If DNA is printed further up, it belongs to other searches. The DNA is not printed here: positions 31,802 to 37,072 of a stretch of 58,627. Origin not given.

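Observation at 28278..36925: AddB-like/AddA-like helicase-nuclease operon in an archaeal context, with iron-staple-type Cys4 nuclease modules on both subunits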

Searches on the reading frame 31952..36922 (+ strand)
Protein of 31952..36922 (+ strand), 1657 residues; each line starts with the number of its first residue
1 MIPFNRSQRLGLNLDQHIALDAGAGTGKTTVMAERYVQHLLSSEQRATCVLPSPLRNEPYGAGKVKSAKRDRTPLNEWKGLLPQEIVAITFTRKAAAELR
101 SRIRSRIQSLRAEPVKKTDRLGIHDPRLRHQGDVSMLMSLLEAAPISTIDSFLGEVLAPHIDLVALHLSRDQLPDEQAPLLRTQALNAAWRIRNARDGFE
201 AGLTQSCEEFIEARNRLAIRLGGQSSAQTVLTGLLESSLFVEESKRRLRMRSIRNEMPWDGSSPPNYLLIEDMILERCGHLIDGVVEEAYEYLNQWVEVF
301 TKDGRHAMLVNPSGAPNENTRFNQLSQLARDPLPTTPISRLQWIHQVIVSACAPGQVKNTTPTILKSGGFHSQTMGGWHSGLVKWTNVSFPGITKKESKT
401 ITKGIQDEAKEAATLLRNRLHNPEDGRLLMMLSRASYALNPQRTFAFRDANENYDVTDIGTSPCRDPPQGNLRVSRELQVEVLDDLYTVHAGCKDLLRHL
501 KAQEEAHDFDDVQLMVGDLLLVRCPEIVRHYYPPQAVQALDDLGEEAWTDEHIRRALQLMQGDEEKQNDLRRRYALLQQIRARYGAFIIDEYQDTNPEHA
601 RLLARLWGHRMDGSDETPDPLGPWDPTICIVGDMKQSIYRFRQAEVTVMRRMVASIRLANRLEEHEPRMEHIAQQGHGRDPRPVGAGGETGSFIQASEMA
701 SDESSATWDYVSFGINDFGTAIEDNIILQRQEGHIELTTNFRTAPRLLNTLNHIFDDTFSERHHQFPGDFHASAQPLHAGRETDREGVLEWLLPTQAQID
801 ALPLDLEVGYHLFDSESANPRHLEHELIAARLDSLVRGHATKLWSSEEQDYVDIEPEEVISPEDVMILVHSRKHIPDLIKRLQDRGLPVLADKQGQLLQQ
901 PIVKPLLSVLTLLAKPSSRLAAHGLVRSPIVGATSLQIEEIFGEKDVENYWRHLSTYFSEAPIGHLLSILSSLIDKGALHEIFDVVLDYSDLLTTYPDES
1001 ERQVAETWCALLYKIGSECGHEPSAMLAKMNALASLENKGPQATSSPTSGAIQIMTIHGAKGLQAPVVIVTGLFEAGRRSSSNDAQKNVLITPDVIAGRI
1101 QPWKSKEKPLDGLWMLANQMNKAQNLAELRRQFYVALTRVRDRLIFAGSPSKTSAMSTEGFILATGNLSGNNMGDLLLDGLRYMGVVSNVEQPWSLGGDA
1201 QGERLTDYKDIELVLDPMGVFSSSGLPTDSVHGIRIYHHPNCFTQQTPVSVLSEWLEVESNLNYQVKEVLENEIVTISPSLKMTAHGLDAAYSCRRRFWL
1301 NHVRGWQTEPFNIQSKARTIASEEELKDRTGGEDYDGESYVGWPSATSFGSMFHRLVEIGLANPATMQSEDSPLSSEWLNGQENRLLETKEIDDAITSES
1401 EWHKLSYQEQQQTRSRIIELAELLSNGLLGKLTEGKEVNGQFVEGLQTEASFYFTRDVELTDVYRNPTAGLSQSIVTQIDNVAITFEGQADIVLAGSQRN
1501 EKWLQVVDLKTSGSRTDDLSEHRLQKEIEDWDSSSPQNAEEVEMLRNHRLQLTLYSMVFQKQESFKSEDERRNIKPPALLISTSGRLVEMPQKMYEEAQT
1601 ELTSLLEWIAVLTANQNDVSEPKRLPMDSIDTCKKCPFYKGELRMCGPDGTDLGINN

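Call 3: search_protein_families(library=pfam, proteins=[window:31952-36922:+], max_evalue=0.1)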
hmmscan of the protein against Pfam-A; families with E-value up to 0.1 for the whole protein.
window:31952-36922:+ (1657 aa): 5 families
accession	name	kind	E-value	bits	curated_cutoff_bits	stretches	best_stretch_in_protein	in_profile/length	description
PF00580.27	UvrD-helicase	-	1e-32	114.3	23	3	570-652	199-266/271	UvrD/REP helicase N-terminal domain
PF13361.12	UvrD_C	-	1.7e-21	77.4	25.6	1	735-1147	1-346/350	UvrD-like helicase C-terminal domain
PF13245.12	AAA_19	-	1.4e-10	41.9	25.1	2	578-642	86-134/134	AAA domain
PF12705.13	PDDEXK_1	-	2.1e-06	28.3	22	1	1346-1638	35-242/247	PD-(D/E)XK nuclease superfamily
PF13538.12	UvrD_C_2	-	6.5e-06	26.4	27.4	1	1054-1074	4-24/52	UvrD-like helicase C-terminal domain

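Call 4: search_protein_families(library=ncbifam, proteins=[window:31952-36922:+], max_evalue=0.1)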
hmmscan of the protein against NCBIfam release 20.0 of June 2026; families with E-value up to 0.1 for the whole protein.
window:31952-36922:+ (1657 aa): 15 families
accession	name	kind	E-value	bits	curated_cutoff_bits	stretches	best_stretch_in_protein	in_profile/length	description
TIGR02785.1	addA_Gpos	equivalog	2.3e-46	158.3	707.65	4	1043-1156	775-886/1234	helicase-exonuclease AddAB subunit AddA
TIGR00609.1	recB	equivalog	3.1e-40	138.2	696.05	3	734-1159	434-823/1175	exodeoxyribonuclease V subunit beta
TIGR02784.1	addA_alphas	equivalog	2.6e-37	128.7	860.75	2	734-1154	472-875/1138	double-strand break repair helicase AddA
NF010485.0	PRK13909.1-2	equivalog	1.2e-26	93.2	650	3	79-157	30-111/909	RecB-like helicase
TIGR01073.1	pcrA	equivalog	6.3e-20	71.1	911.2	3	572-649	198-260/725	DNA helicase PcrA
TIGR01075.1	uvrD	equivalog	1.6e-18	66.4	1144.45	3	570-660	195-270/715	DNA helicase II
NF008128.0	PRK10876.1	equivalog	7.5e-18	63.6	1697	2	575-648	369-429/1181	exodeoxyribonuclease V subunit beta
NF008743.0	PRK11773.1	equivalog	8.7e-18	64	965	3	967-1075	465-577/720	DNA helicase II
NF010487.0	PRK13909.1-4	equivalog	3.1e-16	58.8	759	3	80-157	32-112/924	RecB-like helicase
NF008276.0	PRK11054.1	equivalog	9.8e-15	54.1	543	2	587-648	434-482/684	DNA helicase IV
TIGR01074.1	rep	equivalog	5.2e-12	44.8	951.45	1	61-112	24-75/668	DNA helicase Rep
NF010484.0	PRK13909.1-1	equivalog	1.7e-11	42.6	1074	3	1042-1147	627-729/945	RecB-like helicase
NF010486.0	PRK13909.1-3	equivalog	6.2e-06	24.5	1109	0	79-157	32-115/921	RecB-like helicase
NF008172.0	PRK10919.1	equivalog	3.7e-05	22.1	1168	0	567-644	197-253/673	DNA helicase Rep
TIGR00122.1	birA_repr_reg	equivalog_domain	0.0041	17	70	1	870-905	25-60/69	biotin operon repressor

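Call 9: find_homologous_proteins(query=window:31952-36922:+, max_evalue=1e-10)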
Query window:31952-36922:+ (1657 aa): 1061 proteins with E <= 1e-10 among 8000 candidates; the best 120 are listed.
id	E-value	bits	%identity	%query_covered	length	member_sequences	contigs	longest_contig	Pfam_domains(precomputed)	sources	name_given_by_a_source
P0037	0.0e+0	3583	95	100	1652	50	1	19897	PF13538.13,PF12705.14,PF13361.13,PF13245.13,PF00580.28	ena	-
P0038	0.0e+0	3565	93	100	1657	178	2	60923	PF13538.13,PF12705.14,PF13361.13,PF13245.13,PF00580.28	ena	-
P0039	0.0e+0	3467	90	100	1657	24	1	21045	PF13538.13,PF12705.14,PF13361.13,PF13245.13,PF00580.28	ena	-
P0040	0.0e+0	3425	89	100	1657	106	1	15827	PF13538.13,PF13361.13,PF13245.13,PF00580.28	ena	-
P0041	0.0e+0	3358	88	100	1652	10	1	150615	PF13538.13,PF12705.14,PF13361.13,PF13245.13,PF00580.28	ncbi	-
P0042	0.0e+0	2548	68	100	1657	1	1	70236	PF13538.13,PF12705.14,PF13361.13,PF13245.13,PF00580.28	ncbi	-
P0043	0.0e+0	2538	67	100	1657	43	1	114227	PF13538.13,PF13361.13,PF13245.13,PF00580.28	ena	-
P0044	0.0e+0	2535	67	100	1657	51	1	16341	PF13538.13,PF12705.14,PF13361.13,PF13245.13,PF00580.28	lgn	-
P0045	0.0e+0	2533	67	100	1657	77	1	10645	PF13538.13,PF12705.14,PF13361.13,PF13245.13,PF00580.28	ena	-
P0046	0.0e+0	2531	67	100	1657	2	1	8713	PF13538.13,PF12705.14,PF13361.13,PF13245.13,PF00580.28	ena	-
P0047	0.0e+0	2530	67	100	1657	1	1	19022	PF13538.13,PF12705.14,PF13361.13,PF13245.13,PF00580.28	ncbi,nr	ncbi:MAG: UvrD-helicase domain-containing protein [Candidatus Poseidoniaceae archaeon]|nr:UvrD-helic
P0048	0.0e+0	2528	67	100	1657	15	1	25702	PF13538.13,PF12705.14,PF13361.13,PF13245.13,PF00580.28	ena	-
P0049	0.0e+0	2522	67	100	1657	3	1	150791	PF13538.13,PF12705.14,PF13361.13,PF13245.13,PF00580.28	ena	-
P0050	0.0e+0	2520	67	100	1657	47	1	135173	PF13538.13,PF12705.14,PF13361.13,PF13245.13,PF00580.28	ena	-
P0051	0.0e+0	2516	67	100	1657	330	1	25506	PF13538.13,PF12705.14,PF13361.13,PF13245.13,PF00580.28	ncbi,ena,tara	tara:strand:- start:16789 stop:21762 length:4974 start_codon:yes stop_codon:yes gene_type:complete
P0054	0.0e+0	2493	66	100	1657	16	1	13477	PF13538.13,PF12705.14,PF13361.13,PF13245.13,PF00580.28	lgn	-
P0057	0.0e+0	2479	65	100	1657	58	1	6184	PF13538.13,PF12705.14,PF13361.13,PF13245.13,PF00580.28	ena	-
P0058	0.0e+0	2468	66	100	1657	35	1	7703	PF13538.13,PF12705.14,PF13361.13,PF13245.13,PF00580.28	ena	-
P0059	0.0e+0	2458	65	100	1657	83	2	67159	PF13538.13,PF12705.14,PF13361.13,PF13245.13,PF00580.28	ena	-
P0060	0.0e+0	2386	64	100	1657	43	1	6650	PF13538.13,PF12705.14,PF13361.13,PF13245.13,PF00580.28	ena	-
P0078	0.0e+0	1493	45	100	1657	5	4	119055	PF13538.13,PF12705.14,PF13361.13,PF13245.13,PF00580.28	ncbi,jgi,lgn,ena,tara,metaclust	tara:strand:- start:66608 stop:71581 length:4974 start_codon:yes stop_codon:yes gene_type:complete|m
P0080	0.0e+0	1487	44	99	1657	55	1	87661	PF13538.13,PF12705.14,PF13361.13,PF13245.13,PF00580.28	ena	-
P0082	0.0e+0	1478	44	99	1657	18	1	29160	PF13538.13,PF12705.14,PF13361.13,PF13245.13,PF00580.28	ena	-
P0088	0.0e+0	1472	44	99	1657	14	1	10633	PF13538.13,PF12705.14,PF13361.13,PF13245.13,PF00580.28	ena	-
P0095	0.0e+0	1450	43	99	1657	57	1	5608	PF13538.13,PF12705.14,PF13361.13,PF13245.13,PF00580.28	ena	-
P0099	0.0e+0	1445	43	99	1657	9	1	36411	PF13538.13,PF12705.14,PF13361.13,PF13245.13,PF00580.28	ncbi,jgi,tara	tara:strand:+ start:42 stop:5015 length:4974 start_codon:yes stop_codon:yes gene_type:complete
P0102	0.0e+0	1436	43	100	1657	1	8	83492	PF12705.14,PF13361.13,PF13245.13,PF00580.28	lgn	-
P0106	0.0e+0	1430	43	100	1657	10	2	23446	PF12705.14,PF13361.13,PF13245.13,PF00580.28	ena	-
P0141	0.0e+0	1393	42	100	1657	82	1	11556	PF13538.13,PF12705.14,PF13361.13,PF13245.13,PF00580.28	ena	-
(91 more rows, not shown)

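Call 11: search_solved_structures(query=window:31952-36922:+, max_evalue=0.001)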
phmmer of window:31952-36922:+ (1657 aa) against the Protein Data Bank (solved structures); distinct sequences matched with E-value up to 0.001: 17.
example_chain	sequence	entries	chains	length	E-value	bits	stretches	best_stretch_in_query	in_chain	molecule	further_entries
3u44_A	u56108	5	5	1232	1.3e-16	62.3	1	858-1150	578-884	ATP-dependent helicase/nuclease subunit A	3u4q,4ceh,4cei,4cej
1w36_B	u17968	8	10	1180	1.5e-10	42.2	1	576-648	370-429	EXODEOXYRIBONUCLEASE V BETA CHAIN | RecBCD enzyme subunit RecB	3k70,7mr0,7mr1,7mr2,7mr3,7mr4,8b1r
8b1t_B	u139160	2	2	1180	1.5e-10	42.2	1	576-648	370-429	RecBCD enzyme subunit RecB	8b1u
5mbv_B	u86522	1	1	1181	1.5e-10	42.2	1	576-648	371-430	RecBCD enzyme subunit RecB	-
6sjb_B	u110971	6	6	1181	1.5e-10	42.2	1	576-648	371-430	RecBCD enzyme subunit RecB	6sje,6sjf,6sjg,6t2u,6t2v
5ld2_B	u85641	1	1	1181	1.5e-10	42.2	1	576-648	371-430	RecBCD enzyme subunit RecB,RecBCD enzyme subunit RecB,RecBCD enzyme subunit RecB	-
9dci_A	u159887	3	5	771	5.9e-10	40.2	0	576-646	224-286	ATP-dependent DNA helicase UvrD1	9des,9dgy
6ppu_B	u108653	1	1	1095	2.6e-08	34.8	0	1014-1074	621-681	UvrD/REP helicase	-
6ppr_B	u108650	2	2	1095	2.6e-08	34.8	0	1014-1074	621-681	UvrD/REP helicase | DNA 3'-5' helicase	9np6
6ppj_B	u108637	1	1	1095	2.8e-08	34.7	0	1014-1074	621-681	UvrD/REP helicase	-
7sjr_B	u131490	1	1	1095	6e-08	33.6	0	1014-1074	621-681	DNA helicase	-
1pjr_A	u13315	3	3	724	2.4e-07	31.6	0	32-108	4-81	PCRA | ATP-DEPENDENT HELICASE PCRA | HELICASE PCRA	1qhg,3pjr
3lfu_A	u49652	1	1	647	5.4e-06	27.1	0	1034-1076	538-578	DNA helicase II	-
4c2u_A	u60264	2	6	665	5.7e-06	27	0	1026-1075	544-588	DNA HELICASE II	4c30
2is1_A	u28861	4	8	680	8.2e-06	26.5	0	1035-1076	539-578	DNA helicase II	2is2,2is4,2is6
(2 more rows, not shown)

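Call 22: search_solved_structures(query=A2, max_evalue=0.001)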
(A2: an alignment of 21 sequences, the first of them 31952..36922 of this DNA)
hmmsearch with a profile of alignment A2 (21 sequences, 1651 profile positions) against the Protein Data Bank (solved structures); distinct sequences matched with E-value up to 0.001: 19.
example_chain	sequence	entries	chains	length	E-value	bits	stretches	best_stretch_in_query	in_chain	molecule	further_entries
3u44_A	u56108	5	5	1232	7.9e-31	109.5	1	730-1150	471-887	ATP-dependent helicase/nuclease subunit A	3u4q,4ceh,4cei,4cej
9dci_A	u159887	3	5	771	3.6e-16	60.9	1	563-640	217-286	ATP-dependent DNA helicase UvrD1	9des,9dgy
6ppu_B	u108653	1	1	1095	9.7e-15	56.1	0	43-110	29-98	UvrD/REP helicase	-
6ppr_B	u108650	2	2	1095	9.7e-15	56.1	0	43-110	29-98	UvrD/REP helicase | DNA 3'-5' helicase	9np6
6ppj_B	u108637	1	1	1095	9.8e-15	56.1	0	43-110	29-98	UvrD/REP helicase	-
7sjr_B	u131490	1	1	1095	1.5e-14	55.5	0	43-110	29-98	DNA helicase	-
4c2u_A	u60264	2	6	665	4.4e-12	47.3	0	45-104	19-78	DNA HELICASE II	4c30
3lfu_A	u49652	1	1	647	6.8e-12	46.7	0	897-1071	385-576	DNA helicase II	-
4c2t_A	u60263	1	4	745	7.4e-12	46.6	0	45-104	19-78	DNA HELICASE II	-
8b1t_B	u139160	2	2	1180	1.2e-11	45.9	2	572-645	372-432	RecBCD enzyme subunit RecB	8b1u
1w36_B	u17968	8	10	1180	1.2e-11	45.9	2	572-645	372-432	EXODEOXYRIBONUCLEASE V BETA CHAIN | RecBCD enzyme subunit RecB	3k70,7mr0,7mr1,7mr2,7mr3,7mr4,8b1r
6sjb_B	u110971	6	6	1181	1.2e-11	45.9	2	572-645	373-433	RecBCD enzyme subunit RecB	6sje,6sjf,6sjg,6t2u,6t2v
5mbv_B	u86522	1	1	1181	1.2e-11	45.9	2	572-645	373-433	RecBCD enzyme subunit RecB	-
5ld2_B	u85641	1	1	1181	1.2e-11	45.9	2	572-645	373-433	RecBCD enzyme subunit RecB,RecBCD enzyme subunit RecB,RecBCD enzyme subunit RecB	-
2is1_A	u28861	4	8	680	6.2e-11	43.5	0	569-650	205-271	DNA helicase II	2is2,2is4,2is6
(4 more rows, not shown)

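Call 45: search_solved_structures(query=A2, max_evalue=10)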
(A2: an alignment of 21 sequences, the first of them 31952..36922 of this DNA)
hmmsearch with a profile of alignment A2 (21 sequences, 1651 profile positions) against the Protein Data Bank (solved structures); distinct sequences matched with E-value up to 10: 26.
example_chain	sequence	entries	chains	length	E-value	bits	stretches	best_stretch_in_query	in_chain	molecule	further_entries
3u44_A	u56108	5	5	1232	7.9e-31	109.5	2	730-1150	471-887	ATP-dependent helicase/nuclease subunit A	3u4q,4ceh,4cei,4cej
9dci_A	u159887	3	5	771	3.6e-16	60.9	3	563-640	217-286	ATP-dependent DNA helicase UvrD1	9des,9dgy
6ppu_B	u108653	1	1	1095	9.7e-15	56.1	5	43-110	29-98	UvrD/REP helicase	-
6ppr_B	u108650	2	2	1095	9.7e-15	56.1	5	43-110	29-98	UvrD/REP helicase | DNA 3'-5' helicase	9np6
6ppj_B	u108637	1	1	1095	9.8e-15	56.1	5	43-110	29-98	UvrD/REP helicase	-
7sjr_B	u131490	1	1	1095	1.5e-14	55.5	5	43-110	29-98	DNA helicase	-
4c2u_A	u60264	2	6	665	4.4e-12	47.3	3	45-104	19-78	DNA HELICASE II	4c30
3lfu_A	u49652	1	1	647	6.8e-12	46.7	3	897-1071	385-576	DNA helicase II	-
4c2t_A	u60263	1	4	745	7.4e-12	46.6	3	45-104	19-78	DNA HELICASE II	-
8b1t_B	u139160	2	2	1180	1.2e-11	45.9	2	572-645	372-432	RecBCD enzyme subunit RecB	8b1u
1w36_B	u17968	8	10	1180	1.2e-11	45.9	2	572-645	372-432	EXODEOXYRIBONUCLEASE V BETA CHAIN | RecBCD enzyme subunit RecB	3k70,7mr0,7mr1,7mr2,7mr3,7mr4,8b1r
6sjb_B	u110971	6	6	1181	1.2e-11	45.9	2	572-645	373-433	RecBCD enzyme subunit RecB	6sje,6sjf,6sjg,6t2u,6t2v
5mbv_B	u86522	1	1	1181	1.2e-11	45.9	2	572-645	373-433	RecBCD enzyme subunit RecB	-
5ld2_B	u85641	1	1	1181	1.2e-11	45.9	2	572-645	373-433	RecBCD enzyme subunit RecB,RecBCD enzyme subunit RecB,RecBCD enzyme subunit RecB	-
2is1_A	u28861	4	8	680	6.2e-11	43.5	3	569-650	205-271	DNA helicase II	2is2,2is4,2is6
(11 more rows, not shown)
